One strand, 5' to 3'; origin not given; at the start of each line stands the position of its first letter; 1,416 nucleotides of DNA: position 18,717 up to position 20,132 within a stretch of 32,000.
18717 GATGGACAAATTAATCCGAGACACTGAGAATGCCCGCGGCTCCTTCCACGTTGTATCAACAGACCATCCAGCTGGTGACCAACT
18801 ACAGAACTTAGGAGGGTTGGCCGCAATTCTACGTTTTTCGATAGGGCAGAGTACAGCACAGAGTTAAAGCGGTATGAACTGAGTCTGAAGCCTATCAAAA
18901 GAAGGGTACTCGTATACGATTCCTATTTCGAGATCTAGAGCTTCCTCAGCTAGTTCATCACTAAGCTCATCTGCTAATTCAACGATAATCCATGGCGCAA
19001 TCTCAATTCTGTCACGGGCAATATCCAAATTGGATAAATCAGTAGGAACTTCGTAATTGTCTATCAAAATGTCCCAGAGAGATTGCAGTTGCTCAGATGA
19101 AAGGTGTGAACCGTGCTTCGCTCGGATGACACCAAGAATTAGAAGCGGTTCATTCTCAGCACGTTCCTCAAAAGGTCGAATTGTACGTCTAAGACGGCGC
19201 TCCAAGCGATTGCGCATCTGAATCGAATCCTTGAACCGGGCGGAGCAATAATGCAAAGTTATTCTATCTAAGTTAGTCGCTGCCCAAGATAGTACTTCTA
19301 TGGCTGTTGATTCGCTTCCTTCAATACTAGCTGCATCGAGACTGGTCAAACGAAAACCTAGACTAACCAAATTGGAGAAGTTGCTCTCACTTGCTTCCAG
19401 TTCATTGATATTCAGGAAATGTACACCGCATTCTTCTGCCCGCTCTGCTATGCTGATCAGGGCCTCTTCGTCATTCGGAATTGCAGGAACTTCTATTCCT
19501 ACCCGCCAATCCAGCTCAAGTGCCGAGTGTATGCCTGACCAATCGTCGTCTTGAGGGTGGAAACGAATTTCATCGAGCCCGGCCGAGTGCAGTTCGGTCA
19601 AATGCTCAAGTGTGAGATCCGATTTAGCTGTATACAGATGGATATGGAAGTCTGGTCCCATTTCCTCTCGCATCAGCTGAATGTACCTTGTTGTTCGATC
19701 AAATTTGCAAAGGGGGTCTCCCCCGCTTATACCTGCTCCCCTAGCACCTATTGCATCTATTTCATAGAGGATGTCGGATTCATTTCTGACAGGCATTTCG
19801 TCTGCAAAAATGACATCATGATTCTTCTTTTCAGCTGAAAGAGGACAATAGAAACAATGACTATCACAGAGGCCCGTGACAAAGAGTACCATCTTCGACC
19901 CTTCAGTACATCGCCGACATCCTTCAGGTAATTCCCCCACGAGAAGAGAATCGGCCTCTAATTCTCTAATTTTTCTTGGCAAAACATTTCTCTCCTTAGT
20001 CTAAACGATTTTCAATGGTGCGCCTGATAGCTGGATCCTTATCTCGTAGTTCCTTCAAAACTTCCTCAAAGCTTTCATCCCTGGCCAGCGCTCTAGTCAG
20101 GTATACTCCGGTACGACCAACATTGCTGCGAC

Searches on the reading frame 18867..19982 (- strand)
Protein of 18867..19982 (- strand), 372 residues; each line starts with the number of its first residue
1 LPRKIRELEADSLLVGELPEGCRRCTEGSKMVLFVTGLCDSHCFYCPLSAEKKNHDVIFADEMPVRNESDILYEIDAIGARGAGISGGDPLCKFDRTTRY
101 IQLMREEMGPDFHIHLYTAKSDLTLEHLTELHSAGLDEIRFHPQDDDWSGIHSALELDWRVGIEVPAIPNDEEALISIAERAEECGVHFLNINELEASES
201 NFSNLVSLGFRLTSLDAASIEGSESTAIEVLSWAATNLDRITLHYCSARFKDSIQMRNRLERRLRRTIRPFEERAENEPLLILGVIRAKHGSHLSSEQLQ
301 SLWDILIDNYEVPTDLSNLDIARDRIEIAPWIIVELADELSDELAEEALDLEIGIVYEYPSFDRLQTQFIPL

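Call 23: search_protein_families(library=pfam, proteins=[window:18867-19982:-], max_evalue=0.001)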
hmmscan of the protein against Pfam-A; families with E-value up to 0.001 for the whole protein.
window:18867-19982:- (372 aa): 2 families
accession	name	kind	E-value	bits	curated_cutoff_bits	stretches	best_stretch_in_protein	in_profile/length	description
PF04055.27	Radical_SAM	-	2.5e-09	38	29.5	1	35-146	3-112/166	Radical SAM superfamily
PF13353.11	Fer4_12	-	6.7e-06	26.9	22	1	27-119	4-91/137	4Fe-4S single cluster domain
